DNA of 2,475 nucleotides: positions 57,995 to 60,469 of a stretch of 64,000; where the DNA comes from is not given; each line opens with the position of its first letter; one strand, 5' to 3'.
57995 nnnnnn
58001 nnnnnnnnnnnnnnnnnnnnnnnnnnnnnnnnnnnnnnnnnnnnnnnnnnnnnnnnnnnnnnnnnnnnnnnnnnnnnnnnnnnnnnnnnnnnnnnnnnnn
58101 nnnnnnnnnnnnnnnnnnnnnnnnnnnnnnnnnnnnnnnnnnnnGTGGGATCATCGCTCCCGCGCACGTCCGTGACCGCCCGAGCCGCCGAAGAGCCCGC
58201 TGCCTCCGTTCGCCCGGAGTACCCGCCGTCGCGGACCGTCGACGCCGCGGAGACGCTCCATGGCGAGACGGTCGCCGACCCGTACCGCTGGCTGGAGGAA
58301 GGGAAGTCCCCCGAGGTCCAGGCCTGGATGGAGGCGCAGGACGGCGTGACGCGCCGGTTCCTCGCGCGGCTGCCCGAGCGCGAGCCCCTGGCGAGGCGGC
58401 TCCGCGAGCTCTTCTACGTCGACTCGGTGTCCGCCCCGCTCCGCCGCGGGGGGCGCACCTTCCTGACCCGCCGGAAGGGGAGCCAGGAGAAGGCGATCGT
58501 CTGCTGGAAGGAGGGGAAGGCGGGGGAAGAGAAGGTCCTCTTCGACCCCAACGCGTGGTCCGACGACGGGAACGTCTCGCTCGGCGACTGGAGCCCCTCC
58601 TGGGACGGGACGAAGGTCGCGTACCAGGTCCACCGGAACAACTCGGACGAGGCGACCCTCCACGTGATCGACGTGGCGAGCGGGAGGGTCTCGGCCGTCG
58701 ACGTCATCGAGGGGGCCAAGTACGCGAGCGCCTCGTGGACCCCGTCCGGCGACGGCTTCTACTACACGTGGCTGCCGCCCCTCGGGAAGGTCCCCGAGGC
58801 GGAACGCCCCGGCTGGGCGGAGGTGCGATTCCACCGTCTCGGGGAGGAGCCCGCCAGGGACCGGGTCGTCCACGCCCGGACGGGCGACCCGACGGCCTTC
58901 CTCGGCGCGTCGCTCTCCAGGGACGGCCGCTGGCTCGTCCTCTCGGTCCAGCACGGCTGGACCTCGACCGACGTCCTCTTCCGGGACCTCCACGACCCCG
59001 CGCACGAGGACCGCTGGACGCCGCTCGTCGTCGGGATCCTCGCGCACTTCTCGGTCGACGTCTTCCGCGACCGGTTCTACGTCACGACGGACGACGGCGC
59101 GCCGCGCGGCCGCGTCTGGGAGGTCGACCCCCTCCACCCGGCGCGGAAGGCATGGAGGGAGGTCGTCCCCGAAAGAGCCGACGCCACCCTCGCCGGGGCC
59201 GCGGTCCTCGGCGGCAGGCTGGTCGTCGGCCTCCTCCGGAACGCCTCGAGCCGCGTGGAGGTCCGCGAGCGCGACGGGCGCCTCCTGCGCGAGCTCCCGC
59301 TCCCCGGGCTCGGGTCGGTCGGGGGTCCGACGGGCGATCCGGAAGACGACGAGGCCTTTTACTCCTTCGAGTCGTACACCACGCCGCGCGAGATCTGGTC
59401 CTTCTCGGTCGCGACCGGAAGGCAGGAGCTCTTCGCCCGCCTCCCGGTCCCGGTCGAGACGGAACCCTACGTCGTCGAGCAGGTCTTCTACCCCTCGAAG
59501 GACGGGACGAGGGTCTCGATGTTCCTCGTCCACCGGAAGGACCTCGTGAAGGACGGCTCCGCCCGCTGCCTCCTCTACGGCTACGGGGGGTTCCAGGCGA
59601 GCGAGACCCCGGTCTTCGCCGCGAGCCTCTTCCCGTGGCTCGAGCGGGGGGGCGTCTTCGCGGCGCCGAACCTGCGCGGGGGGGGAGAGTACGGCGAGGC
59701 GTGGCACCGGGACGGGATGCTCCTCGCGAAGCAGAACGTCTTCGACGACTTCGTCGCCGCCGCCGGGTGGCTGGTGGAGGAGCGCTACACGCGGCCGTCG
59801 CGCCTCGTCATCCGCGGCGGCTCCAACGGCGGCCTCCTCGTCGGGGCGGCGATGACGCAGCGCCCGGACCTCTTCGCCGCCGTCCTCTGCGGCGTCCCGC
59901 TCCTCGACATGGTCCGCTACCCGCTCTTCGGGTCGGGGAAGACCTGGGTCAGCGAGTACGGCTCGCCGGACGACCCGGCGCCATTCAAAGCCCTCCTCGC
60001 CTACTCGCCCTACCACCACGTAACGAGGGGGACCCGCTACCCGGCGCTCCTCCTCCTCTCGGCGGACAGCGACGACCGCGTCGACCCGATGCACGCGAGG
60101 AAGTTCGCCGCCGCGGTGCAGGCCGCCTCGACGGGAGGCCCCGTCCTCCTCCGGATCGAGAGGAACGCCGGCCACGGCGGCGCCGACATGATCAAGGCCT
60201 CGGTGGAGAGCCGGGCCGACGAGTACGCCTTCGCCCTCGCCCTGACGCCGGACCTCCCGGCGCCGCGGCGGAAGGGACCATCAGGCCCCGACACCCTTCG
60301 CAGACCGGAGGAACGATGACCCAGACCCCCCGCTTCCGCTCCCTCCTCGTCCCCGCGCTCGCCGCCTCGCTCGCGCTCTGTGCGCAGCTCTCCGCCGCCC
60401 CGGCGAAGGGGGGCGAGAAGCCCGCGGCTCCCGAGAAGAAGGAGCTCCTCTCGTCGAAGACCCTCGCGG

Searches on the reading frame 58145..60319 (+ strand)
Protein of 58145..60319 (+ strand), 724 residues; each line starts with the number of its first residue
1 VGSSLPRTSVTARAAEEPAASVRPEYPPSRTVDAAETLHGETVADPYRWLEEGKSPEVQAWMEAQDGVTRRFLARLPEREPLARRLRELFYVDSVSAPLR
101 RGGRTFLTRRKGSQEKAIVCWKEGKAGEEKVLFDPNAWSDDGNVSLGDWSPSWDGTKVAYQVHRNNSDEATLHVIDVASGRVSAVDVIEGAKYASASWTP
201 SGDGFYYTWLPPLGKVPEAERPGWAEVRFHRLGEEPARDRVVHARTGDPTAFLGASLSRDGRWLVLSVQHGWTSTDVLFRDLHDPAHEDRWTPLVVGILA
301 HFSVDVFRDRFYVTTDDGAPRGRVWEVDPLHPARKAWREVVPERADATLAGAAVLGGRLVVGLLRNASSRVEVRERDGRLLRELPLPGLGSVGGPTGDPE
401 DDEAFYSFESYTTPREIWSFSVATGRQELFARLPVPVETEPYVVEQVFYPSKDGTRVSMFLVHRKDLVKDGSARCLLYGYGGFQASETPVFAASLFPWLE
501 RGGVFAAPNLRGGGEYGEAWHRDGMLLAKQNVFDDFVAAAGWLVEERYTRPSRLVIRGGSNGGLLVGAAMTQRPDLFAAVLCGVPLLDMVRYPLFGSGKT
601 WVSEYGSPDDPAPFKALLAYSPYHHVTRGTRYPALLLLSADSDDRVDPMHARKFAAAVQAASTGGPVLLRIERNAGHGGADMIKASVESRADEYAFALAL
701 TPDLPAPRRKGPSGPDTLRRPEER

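Call 45: search_protein_families(library=pfam, proteins=[window:58145-60319:+], max_evalue=0.00001)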
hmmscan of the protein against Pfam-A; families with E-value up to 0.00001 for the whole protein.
window:58145-60319:+ (724 aa): 2 families
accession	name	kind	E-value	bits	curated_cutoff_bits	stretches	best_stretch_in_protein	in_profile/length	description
PF02897.21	Peptidase_S9_N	-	2.3e-101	340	24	1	29-430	3-411/414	Prolyl oligopeptidase, N-terminal beta-propeller domain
PF00326.27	Peptidase_S9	-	5.5e-53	180.1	22.6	1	496-698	7-207/213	Prolyl oligopeptidase family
